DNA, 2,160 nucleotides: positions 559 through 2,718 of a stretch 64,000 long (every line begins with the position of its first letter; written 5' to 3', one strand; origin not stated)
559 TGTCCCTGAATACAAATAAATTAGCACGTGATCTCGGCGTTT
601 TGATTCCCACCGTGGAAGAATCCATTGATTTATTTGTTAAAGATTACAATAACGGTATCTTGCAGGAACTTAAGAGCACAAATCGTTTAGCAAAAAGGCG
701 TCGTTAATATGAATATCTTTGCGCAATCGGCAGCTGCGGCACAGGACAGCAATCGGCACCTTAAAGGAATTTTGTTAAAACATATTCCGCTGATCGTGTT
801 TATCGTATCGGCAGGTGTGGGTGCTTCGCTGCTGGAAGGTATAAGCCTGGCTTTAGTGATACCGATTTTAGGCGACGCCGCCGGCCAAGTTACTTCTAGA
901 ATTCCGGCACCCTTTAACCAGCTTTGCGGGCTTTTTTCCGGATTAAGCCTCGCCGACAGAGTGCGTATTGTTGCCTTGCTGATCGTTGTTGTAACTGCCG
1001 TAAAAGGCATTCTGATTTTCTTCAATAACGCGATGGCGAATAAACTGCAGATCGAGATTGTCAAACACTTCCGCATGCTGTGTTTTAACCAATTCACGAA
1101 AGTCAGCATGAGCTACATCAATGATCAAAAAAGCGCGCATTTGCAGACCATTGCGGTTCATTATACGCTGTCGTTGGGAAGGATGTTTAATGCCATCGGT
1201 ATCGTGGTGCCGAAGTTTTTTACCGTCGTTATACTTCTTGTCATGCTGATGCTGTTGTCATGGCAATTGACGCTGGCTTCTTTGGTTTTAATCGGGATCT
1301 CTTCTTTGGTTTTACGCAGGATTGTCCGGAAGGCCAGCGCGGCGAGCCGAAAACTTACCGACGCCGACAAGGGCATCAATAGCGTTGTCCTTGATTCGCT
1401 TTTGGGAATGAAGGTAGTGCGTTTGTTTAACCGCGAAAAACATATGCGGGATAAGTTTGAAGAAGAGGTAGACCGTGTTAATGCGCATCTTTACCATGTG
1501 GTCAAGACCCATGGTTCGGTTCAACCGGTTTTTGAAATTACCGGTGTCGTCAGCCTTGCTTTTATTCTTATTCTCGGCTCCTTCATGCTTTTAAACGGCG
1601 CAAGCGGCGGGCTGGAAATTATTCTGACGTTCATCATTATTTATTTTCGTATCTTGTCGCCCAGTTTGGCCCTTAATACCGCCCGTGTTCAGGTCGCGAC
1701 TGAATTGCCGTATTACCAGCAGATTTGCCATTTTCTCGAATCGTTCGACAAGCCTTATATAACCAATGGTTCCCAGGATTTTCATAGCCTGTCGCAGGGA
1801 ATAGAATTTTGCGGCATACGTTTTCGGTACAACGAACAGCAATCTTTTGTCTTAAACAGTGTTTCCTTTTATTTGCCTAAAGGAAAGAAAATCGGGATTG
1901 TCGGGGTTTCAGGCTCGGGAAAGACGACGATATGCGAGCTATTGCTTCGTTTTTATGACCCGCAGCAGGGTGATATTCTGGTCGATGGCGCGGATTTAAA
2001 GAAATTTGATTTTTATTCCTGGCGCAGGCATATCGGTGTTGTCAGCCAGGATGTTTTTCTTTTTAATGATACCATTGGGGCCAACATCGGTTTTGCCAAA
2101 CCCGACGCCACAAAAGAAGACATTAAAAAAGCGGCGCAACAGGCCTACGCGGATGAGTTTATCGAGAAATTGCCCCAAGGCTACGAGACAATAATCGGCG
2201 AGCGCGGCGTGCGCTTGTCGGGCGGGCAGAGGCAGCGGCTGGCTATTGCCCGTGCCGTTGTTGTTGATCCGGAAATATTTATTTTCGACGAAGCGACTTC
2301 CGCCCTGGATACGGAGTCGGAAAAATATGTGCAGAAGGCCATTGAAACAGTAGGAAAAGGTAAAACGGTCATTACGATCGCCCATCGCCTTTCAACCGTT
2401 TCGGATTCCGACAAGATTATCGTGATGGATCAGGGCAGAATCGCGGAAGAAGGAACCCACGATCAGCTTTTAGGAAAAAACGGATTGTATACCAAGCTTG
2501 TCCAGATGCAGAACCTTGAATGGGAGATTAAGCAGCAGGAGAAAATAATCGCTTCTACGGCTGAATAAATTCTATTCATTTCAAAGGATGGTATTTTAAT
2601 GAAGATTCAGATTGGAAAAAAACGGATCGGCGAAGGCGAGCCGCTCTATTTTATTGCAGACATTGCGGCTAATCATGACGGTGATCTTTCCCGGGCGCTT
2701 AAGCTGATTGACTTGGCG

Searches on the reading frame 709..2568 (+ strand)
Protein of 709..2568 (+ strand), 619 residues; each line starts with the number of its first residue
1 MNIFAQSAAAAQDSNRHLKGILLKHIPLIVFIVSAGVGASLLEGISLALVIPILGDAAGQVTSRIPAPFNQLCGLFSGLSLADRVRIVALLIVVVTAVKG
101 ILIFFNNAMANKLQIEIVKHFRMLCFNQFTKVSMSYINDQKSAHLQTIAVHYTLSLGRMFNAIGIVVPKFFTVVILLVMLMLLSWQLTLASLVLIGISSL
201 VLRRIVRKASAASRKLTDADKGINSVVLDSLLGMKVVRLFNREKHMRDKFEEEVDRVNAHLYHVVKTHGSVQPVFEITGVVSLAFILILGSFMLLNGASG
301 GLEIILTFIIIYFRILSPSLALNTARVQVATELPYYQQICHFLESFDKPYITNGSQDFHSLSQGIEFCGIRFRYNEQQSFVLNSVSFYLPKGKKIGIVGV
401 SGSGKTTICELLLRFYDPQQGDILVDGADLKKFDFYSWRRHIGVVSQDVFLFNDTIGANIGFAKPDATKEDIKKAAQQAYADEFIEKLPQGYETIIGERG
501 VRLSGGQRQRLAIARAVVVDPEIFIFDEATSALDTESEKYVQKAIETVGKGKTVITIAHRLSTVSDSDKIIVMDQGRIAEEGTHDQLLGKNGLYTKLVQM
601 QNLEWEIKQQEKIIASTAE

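Call 3: search_protein_families(library=pfam, proteins=[window:709-2568:+])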
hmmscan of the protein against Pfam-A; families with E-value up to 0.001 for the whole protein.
window:709-2568:+ (619 aa): 5 families
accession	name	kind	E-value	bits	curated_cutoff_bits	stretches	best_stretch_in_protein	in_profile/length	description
PF00005.33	ABC_tran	-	1.6e-33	116.6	25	1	382-531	1-137/137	ABC transporter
PF00664.28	ABC_membrane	-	1.8e-24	87.3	28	1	62-314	37-272/274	ABC transporter transmembrane region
PF02463.25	SMC_N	-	3.1e-06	27.2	40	1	502-574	136-212/220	RecF/RecN/SMC N terminal domain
PF20720.3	nSTAND3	-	0.00077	19.6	27.2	0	393-464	18-83/155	Novel STAND NTPase 3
PF13238.12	AAA_18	-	0.00082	20.3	29.4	0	395-448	1-30/128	AAA domain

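Call 4: search_protein_families(library=ncbifam, proteins=[window:709-2568:+])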
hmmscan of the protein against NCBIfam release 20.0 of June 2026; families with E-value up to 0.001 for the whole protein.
window:709-2568:+ (619 aa): 188 families (the best 25 are shown)
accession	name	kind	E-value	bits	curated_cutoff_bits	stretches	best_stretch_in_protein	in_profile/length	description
NF045513.1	HepA_fam_ABC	equivalog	5.6e-143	477.6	725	1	27-602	34-610/610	heterocyst formation ABC transporter subunit HepA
TIGR02203.1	MsbA_lipidA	equivalog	7.2e-133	444.1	602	1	48-602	35-570/572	lipid A export permease/ATP-binding protein MsbA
NF008381.0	PRK11176.1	equivalog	1.6e-108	363.6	867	1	85-601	64-579/582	lipid A ABC transporter ATP-binding protein/permease MsbA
TIGR02204.1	MsbA_rel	hypoth_equivalog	2.2e-105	353.5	780.4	1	87-601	59-575/576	ABC transporter, permease/ATP-binding protein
TIGR01846.1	type_I_sec_HlyB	subfamily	6.8e-100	335.3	725.55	1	87-601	180-692/694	type I secretion system permease/ATPase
NF010178.0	PRK13657.1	equivalog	2.6e-96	323.4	733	1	125-613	95-582/588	glucan ABC transporter ATP-binding protein/ permease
NF052233.1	CphA_assoc_ABC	equivalog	2.9e-95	320.2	880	1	116-611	260-753/766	cyanophycin metabolism-associated ABC transporter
TIGR00958.1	3a01208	subfamily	5.3e-88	296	874.6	1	160-598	276-711/711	antigen peptide transporter 2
NF008055.0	PRK10789.1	equivalog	3.3e-86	290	845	1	170-613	143-583/590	SmdA family multidrug ABC transporter permease/ATP-binding protein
TIGR03797.1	NHLM_micro_ABC2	equivalog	1.5e-84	284.8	709.4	1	85-601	182-685/686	NHLP bacteriocin export ABC transporter permease/ATPase subunit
TIGR03375.1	type_I_sec_LssB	subfamily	1.2e-83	281.6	693.1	1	173-590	275-691/696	type I secretion system permease/ATPase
TIGR03796.1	NHLM_micro_ABC1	equivalog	7.9e-80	269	853.3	1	88-599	196-710/710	NHLP family bacteriocin export ABC transporter peptidase/permease/ATPase subunit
TIGR02857.1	CydD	equivalog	6.2e-79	266.3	435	1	82-573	40-529/529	thiol reductant ABC exporter subunit CydD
TIGR01192.1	chvA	subfamily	2.5e-77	260.9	585.4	1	169-606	140-575/585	glucan export ABC transporter ATP-binding protein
TIGR01193.1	bacteriocin_ABC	subfamily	9e-72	242.6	523.85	1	80-599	190-707/708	peptide cleavage/export ABC transporter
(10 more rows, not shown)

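Call 12: find_encoding_contigs(protein=window:709-2568:+, flank=10000, max_places=3)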
Protein window:709-2568:+ (619 aa): 17 contigs read that carry it; 2 places shown.
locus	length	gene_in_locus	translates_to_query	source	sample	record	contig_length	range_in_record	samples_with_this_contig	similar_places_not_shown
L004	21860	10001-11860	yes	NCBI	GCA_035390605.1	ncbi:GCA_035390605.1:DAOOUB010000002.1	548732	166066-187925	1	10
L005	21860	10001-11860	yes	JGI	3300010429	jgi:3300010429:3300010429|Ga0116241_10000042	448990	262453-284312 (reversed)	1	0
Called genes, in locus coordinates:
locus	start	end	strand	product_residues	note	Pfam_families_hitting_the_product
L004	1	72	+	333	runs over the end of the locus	PF00044:Gp_dh_N, PF02800:Gp_dh_C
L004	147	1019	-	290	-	PF02219:MTHFR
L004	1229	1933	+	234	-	PF00535:Glycos_transf_2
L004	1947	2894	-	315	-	PF00535:Glycos_transf_2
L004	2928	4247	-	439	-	PF01041:DegT_DnrJ_EryC1, PF01053:Cys_Met_Meta_PP (weak), PF00266:Aminotran_5 (faint)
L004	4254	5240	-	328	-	PF01073:3Beta_HSD, PF01370:Epimerase, PF02719:Polysacc_synt_2, PF04321:RmlD_sub_bind (weak), PF05368:NmrA (weak), PF07993:NAD_binding_4, PF13460:NAD_binding_10, PF16363:GDP_Man_Dehyd, +1 more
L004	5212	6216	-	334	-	PF01073:3Beta_HSD, PF01370:Epimerase, PF02719:Polysacc_synt_2, PF04321:RmlD_sub_bind, PF05368:NmrA (weak), PF07993:NAD_binding_4, PF16363:GDP_Man_Dehyd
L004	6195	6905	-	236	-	PF00483:NTP_transferase, PF12804:NTP_transf_3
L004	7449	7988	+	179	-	PF13412:HTH_24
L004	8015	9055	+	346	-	PF00106:adh_short (weak), PF01073:3Beta_HSD, PF01370:Epimerase, PF02719:Polysacc_synt_2, PF04321:RmlD_sub_bind, PF05368:NmrA, PF13460:NAD_binding_10, PF16363:GDP_Man_Dehyd, +1 more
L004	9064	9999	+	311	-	PF01073:3Beta_HSD, PF01370:Epimerase, PF02719:Polysacc_synt_2, PF04321:RmlD_sub_bind, PF16363:GDP_Man_Dehyd, PF07993:NAD_binding_4 (weak)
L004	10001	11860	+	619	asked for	PF00664:ABC_membrane, PF00005:ABC_tran, PF02463:SMC_N (faint)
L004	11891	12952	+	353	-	PF03102:NeuB, PF08666:SAF (weak)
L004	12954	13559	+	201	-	PF13302:Acetyltransf_3, PF13420:Acetyltransf_4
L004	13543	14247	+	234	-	PF02348:CTP_transf_3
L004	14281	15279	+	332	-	PF13489:Methyltransf_23, PF13847:Methyltransf_31 (weak), PF08241:Methyltransf_11, PF08242:Methyltransf_12, PF13649:Methyltransf_25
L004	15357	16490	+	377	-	-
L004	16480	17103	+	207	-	PF00117:GATase, PF07685:GATase_3, PF01174:SNO (weak), PF07722:Peptidase_C26 (faint)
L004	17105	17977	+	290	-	PF00977:His_biosynth, PF03060:NMO (faint)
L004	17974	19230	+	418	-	-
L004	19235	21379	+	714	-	-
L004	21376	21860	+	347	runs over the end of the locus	PF13489:Methyltransf_23, PF08241:Methyltransf_11 (weak), PF08242:Methyltransf_12, PF13649:Methyltransf_25 (weak), PF13847:Methyltransf_31 (weak)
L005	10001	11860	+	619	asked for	PF00664:ABC_membrane, PF00005:ABC_tran, PF02463:SMC_N (faint)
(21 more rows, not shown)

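Call 14: search_protein_families(library=ncbifam, proteins=[L004:8015-9055:+, L004:9064-9999:+, L004:6195-6905:-, L004:5212-6216:-, L004:4254-5240:-, L004:2928-4247:-, L004:7449-7988:+], max_evalue=0.00001)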
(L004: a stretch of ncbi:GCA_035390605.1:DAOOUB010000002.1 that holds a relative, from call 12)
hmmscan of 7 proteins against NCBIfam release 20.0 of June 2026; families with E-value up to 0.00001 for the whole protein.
L004:8015-9055:+ (346 aa): 22 families
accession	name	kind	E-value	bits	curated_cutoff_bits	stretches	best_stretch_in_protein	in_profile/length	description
TIGR03589.1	PseB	equivalog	4.1e-147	489.3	407.75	1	1-324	1-323/324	UDP-N-acetylglucosamine 4,6-dehydratase (inverting)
TIGR04130.1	FnlA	equivalog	1.2e-65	221.7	730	1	1-283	1-285/337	UDP-N-acetylglucosamine 4,6-dehydratase/5-epimerase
TIGR04180.1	EDH_00030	hypoth_equivalog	1.9e-18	66.6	475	1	7-130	1-123/297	NAD-dependent 4,6-dehydratase LegB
TIGR01181.1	dTDP_gluc_dehyt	equivalog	7.5e-16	58.1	365.1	1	7-161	2-157/321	dTDP-glucose 4,6-dehydratase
TIGR01179.1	galE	equivalog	2.1e-15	56.4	262.3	1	7-175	2-180/332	UDP-glucose 4-epimerase GalE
TIGR03466.1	HpnA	hypoth_equivalog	4.3e-13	48.8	367.65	1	6-128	2-113/327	hopanoid-associated sugar epimerase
TIGR02622.1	CDP_4_6_dhtase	equivalog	1.2e-12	47.6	278.45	1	3-133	3-134/352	CDP-glucose 4,6-dehydratase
NF052578.1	StrlDmthSdmBMthl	equivalog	1e-11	45.2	600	1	6-132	2-117/328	sterol demethylase protein SdmB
NF041293.1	G6PDh_Azf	equivalog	2e-11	43.8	400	1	4-132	2-119/252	NAD-dependent glucose-6-phosphate dehydrogenase Azf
NF042422.1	oxyalk_red_OleD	equivalog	6.3e-11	42.2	580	1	7-129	3-111/329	2-alkyl-3-oxoalkanoate reductase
TIGR01214.1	rmlD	equivalog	3.3e-10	39.5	224.05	1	6-176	1-155/285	dTDP-4-dehydrorhamnose reductase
TIGR02197.1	heptose_epim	equivalog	9.3e-10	38.2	274.6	1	7-176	1-175/316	ADP-glyceromanno-heptose 6-epimerase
NF007956.0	PRK10675.1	subfamily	8.6e-09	35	394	1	7-127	3-123/338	UDP-glucose 4-epimerase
TIGR01746.1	Thioester-redct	subfamily_domain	1e-08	34.8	213.35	1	6-141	1-148/371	thioester reductase domain-containing protein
NF042423.1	oxyalk_red_Shew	equivalog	5.9e-08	32.2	580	1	5-129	9-119/331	2-alkyl-3-oxoalkanoate reductase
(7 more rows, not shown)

L004:9064-9999:+ (311 aa): 9 families
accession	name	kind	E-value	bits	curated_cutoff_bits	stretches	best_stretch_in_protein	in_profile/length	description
TIGR01214.1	rmlD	equivalog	1.4e-50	172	224.05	1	5-291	2-284/285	dTDP-4-dehydrorhamnose reductase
NF007440.0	PRK09987.1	equivalog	6.1e-19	68.4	308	1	47-286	38-287/299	dTDP-4-dehydrorhamnose reductase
TIGR01181.1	dTDP_gluc_dehyt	equivalog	1.5e-15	57.1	365.1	1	5-145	2-160/321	dTDP-glucose 4,6-dehydratase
TIGR02197.1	heptose_epim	equivalog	8.2e-12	44.9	274.6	1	5-144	1-146/316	ADP-glyceromanno-heptose 6-epimerase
NF042422.1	oxyalk_red_OleD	equivalog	1.3e-10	41.2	580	1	4-184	2-190/329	2-alkyl-3-oxoalkanoate reductase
TIGR01179.1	galE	equivalog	3.4e-10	39.3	262.3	1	5-145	2-154/332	UDP-glucose 4-epimerase GalE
NF042423.1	oxyalk_red_Shew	equivalog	1.5e-09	37.4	580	1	3-153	9-162/331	2-alkyl-3-oxoalkanoate reductase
TIGR02622.1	CDP_4_6_dhtase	equivalog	1.2e-07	31.3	278.45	1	3-130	5-148/352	CDP-glucose 4,6-dehydratase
NF043036.1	ErythonDh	equivalog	4.5e-07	29.4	325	1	4-143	2-156/321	D-erythronate dehydrogenase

L004:6195-6905:- (236 aa): 21 families
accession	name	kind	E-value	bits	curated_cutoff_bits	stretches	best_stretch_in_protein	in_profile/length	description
TIGR02623.1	G1P_cyt_trans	equivalog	2.1e-100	335.4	300.25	2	70-234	91-255/255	glucose-1-phosphate cytidylyltransferase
TIGR03992.1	Arch_glmU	subfamily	1.1e-30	106.8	292.1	1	1-183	1-181/393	bifunctional sugar-1-phosphate nucleotidylyltransferase/acetyltransferase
NF052502.1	man1P_GTase_Rv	exception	2e-26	92.7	440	1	2-216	2-222/352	mannose-1-phosphate guanylyltransferase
NF049965.1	GlMnHpPGnyltfHddC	equivalog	6.4e-23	81.5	300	1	1-187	1-185/221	D-glycero-D-manno-heptose 1-phosphate guanosyltransferase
NF045761.1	NAMPUrTaseMurU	equivalog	9.1e-23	81.3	250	1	1-222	1-225/226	N-acetylmuramate alpha-1-phosphate uridylyltransferase MurU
NF041313.1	UDPGP_AglF_Halo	equivalog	5.2e-19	68.6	400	1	1-130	1-128/234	UTP--glucose-1-phosphate uridylyltransferase AglF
NF041173.1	Sug_nt_acttase_Thmprot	equivalog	6.6e-19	68.1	600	1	1-183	1-181/405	bifunctional sugar-1-phosphate nucleotidylyltransferase/acetyltransferase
TIGR01208.1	rmlA_long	equivalog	1.5e-17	63.5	320.25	1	2-157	1-160/353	glucose-1-phosphate thymidylyltransferase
TIGR01173.1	glmU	equivalog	1.7e-12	47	366.85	1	1-142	1-138/452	bifunctional UDP-N-acetylglucosamine diphosphorylase/glucosamine-1-phosphate N-acetyltransferase GlmU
NF041135.1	IPPtranDIPPsyn_Thcocales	equivalog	7.7e-11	41.6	580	1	1-109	1-103/419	bifunctional L-myo-inositol-1-phosphate cytidylyltransferase/CDP-L-myo-inositol myo-inositolphosphotransferase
TIGR02091.1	glgC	equivalog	1.4e-09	37.5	424.9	0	3-64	3-65/364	glucose-1-phosphate adenylyltransferase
NF010939.0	PRK14359.1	equivalog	1.7e-08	33.5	592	1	2-155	4-150/430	bifunctional UDP-N-acetylglucosamine diphosphorylase/glucosamine-1-phosphate N-acetyltransferase GlmU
NF003670.0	PRK05293.1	equivalog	1.8e-08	33.7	470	0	100-217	120-251/382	glucose-1-phosphate adenylyltransferase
NF045697.1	MurNAcPUrMurU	equivalog_domain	1.2e-07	31.4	370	1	4-109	1-106/229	N-acetylmuramate alpha-1-phosphate uridylyltransferase MurU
TIGR01099.1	galU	equivalog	4.6e-07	29.7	326.8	1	1-64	2-65/261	UTP--glucose-1-phosphate uridylyltransferase GalU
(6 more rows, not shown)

L004:5212-6216:- (334 aa): 26 families (the best 25 are shown)
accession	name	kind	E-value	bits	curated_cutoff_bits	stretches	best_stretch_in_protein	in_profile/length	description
TIGR02622.1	CDP_4_6_dhtase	equivalog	4.1e-63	213.6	278.45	1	11-332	1-336/352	CDP-glucose 4,6-dehydratase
TIGR01181.1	dTDP_gluc_dehyt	equivalog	2.2e-55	188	365.1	1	16-328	1-313/321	dTDP-glucose 4,6-dehydratase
TIGR04180.1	EDH_00030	hypoth_equivalog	3.2e-46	157.7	475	1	17-313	1-296/297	NAD-dependent 4,6-dehydratase LegB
TIGR01179.1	galE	equivalog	9.8e-43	146.2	262.3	2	16-193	1-178/332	UDP-glucose 4-epimerase GalE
NF007582.0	PRK10217.1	equivalog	2.2e-34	119.1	698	1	15-326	2-331/355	dTDP-glucose 4,6-dehydratase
NF007490.0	PRK10084.1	subfamily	7.6e-33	114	649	1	16-327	2-335/361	dTDP-glucose 4,6-dehydratase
NF011728.1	PRK15181.1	equivalog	7.1e-29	100.9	760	1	7-329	7-340/348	Vi polysaccharide biosynthesis UDP-N-acetylglucosaminuronic acid C-4 epimerase TviC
NF007956.0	PRK10675.1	subfamily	1.7e-27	96.5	394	1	16-169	2-157/338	UDP-glucose 4-epimerase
TIGR02197.1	heptose_epim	equivalog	4.3e-20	72.1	274.6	1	17-326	1-313/316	ADP-glyceromanno-heptose 6-epimerase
NF047922.1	GDPFucSynFcl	equivalog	7.6e-18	65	500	1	14-327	2-302/308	GDP-L-fucose synthase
TIGR01472.1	gmd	equivalog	8e-18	64.7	415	1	16-183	2-177/342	GDP-mannose 4,6-dehydratase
TIGR01746.1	Thioester-redct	subfamily_domain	5.3e-17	62.1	213.35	1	16-274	1-279/371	thioester reductase domain-containing protein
NF042423.1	oxyalk_red_Shew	equivalog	6.7e-17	61.6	580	1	13-281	7-259/331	2-alkyl-3-oxoalkanoate reductase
NF042422.1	oxyalk_red_OleD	equivalog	3.8e-15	56.1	580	1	16-281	2-255/329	2-alkyl-3-oxoalkanoate reductase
NF052578.1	StrlDmthSdmBMthl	equivalog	8.8e-15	55.3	600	1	17-285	3-254/328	sterol demethylase protein SdmB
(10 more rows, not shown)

L004:4254-5240:- (328 aa): 28 families (the best 25 are shown)
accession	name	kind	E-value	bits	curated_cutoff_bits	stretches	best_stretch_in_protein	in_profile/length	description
TIGR04180.1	EDH_00030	hypoth_equivalog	1.6e-46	158.7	475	1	17-301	1-295/297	NAD-dependent 4,6-dehydratase LegB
TIGR01181.1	dTDP_gluc_dehyt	equivalog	2.6e-41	141.8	365.1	1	16-320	1-316/321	dTDP-glucose 4,6-dehydratase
TIGR01179.1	galE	equivalog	8.6e-33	113.5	262.3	1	16-319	1-329/332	UDP-glucose 4-epimerase GalE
TIGR03466.1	HpnA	hypoth_equivalog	3.3e-31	108.4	367.65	1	16-269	2-251/327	hopanoid-associated sugar epimerase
NF007490.0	PRK10084.1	subfamily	1.2e-26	93.6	649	1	140-319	153-338/361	dTDP-glucose 4,6-dehydratase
NF007582.0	PRK10217.1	equivalog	9.2e-26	90.8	698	1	15-319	2-335/355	dTDP-glucose 4,6-dehydratase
TIGR02197.1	heptose_epim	equivalog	9.7e-25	87.4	274.6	1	17-313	1-311/316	ADP-glyceromanno-heptose 6-epimerase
NF042423.1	oxyalk_red_Shew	equivalog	4.5e-20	72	580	1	14-259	8-252/331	2-alkyl-3-oxoalkanoate reductase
TIGR02622.1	CDP_4_6_dhtase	equivalog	3.3e-18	65.9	278.45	1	13-318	3-333/352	CDP-glucose 4,6-dehydratase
NF052578.1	StrlDmthSdmBMthl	equivalog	1.5e-17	64.4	600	1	17-267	3-248/328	sterol demethylase protein SdmB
NF043036.1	ErythonDh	equivalog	9.9e-15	54.5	325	1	16-173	2-168/321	D-erythronate dehydrogenase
NF007956.0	PRK10675.1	subfamily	1.6e-14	53.8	394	1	16-186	2-182/338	UDP-glucose 4-epimerase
TIGR01472.1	gmd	equivalog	2.2e-14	53.4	415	1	15-265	1-269/342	GDP-mannose 4,6-dehydratase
NF008360.0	PRK11150.1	equivalog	3.3e-14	52.8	452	1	17-263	2-253/310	ADP-glyceromanno-heptose 6-epimerase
TIGR01746.1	Thioester-redct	subfamily_domain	5.9e-14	52.1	213.35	1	16-182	1-193/371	thioester reductase domain-containing protein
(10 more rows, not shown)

L004:2928-4247:- (439 aa): 10 families
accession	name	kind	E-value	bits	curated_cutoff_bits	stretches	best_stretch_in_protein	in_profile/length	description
NF011936.0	PRK15407.1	equivalog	2.7e-212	705.2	423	1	3-436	5-438/440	lipopolysaccharide biosynthesis protein RfbH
TIGR03588.1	PseC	equivalog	8.6e-59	199.3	423.5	1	35-432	2-378/380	UDP-4-amino-4,6-dideoxy-N-acetyl-beta-L-altrosamine transaminase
TIGR04181.1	NHT_00031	hypoth_equivalog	9.2e-51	172.8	420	2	45-240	11-215/359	LegC family aminotransferase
NF008687.0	PRK11706.1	equivalog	3.9e-42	144.3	375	1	61-434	29-374/375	dTDP-4-amino-4,6-dideoxygalactose transaminase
NF008658.2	PRK11658.1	equivalog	1.5e-38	132.5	631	1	43-435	13-378/379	UDP-4-amino-4-deoxy-L-arabinose aminotransferase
TIGR02379.1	ECA_wecE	subfamily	2.1e-35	122.2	434.85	1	107-433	67-374/376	dTDP-4-amino-4,6-dideoxy-D-glucose transaminase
TIGR04427.1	PLP_DesI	equivalog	3.4e-33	115.3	650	1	42-252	29-231/390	dTDP-4-dehydro-6-deoxyglucose aminotransferase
NF006096.0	PRK08248.1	equivalog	4.1e-07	29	726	1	66-194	67-187/431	homocysteine synthase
TIGR01326.1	OAH_OAS_sulfhy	subfamily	9.9e-07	27.8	495.1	1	66-196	60-182/418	O-acetylhomoserine aminocarboxypropyltransferase/cysteine synthase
TIGR01977.1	am_tr_V_EF2568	hypoth_equivalog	1.3e-06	27.7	377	1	102-200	78-181/376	cysteine desulfurase family protein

L004:7449-7988:+ (179 aa): 1 family
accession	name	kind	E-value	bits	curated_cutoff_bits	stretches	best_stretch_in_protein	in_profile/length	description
TIGR04176.1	MarR_EPS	equivalog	6.5e-14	51.9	88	1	3-99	3-103/105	MarR family EPS-associated transcriptional regulator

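Call 78: search_solved_structures(query=L004:9064-9999:+, max_evalue=1e-10)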
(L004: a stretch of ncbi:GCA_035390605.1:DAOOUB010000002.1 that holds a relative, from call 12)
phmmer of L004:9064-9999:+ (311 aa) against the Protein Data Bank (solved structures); distinct sequences matched with E-value up to 1e-10: 13.
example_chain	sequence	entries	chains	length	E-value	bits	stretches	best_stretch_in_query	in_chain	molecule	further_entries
2ggs_A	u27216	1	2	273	9.8e-29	103.6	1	5-273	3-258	273aa long hypothetical dTDP-4-dehydrorhamnose reductase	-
3sc6_A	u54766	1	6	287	7.3e-27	97.5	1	1-289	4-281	dTDP-4-dehydrorhamnose reductase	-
2ydx_A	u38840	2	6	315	2.1e-25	92.7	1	1-275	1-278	METHIONINE ADENOSYLTRANSFERASE 2 SUBUNIT BETA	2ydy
4ndn_E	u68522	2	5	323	4.3e-25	91.6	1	3-275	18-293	Methionine adenosyltransferase 2 subunit beta | Isoform 2 of Methionine adenosyltransferase 2 subunit beta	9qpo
4ktt_E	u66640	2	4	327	4.5e-25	91.6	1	3-275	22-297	Methionine adenosyltransferase 2 subunit beta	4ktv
30gd_E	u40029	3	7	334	4.8e-25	91.5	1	3-275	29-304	Isoform 1 of Methionine adenosyltransferase 2 subunit beta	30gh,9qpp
8g22_A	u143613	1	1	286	3.5e-24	88.7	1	5-290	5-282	dTDP-4-dehydrorhamnose reductase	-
1vl0_A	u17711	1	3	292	5.2e-21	78.3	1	5-283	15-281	DTDP-4-dehydrorhamnose reductase, rfbD ortholog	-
4wpg_A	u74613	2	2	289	5.8e-21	78.1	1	4-289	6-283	dTDP-4-dehydrorhamnose reductase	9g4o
5u9c_A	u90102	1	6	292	8.6e-21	77.5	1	1-245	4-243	dTDP-4-dehydrorhamnose Reductase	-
9gpi_D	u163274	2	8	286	1e-17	67.4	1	3-281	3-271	dTDP-4-dehydrorhamnose reductase, putative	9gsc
8ctr_A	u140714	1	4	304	8.8e-15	57.8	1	47-285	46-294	dTDP-4-dehydrorhamnose reductase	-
1kbz_A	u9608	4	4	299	1.2e-14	57.3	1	47-285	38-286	dTDP-glucose oxidoreductase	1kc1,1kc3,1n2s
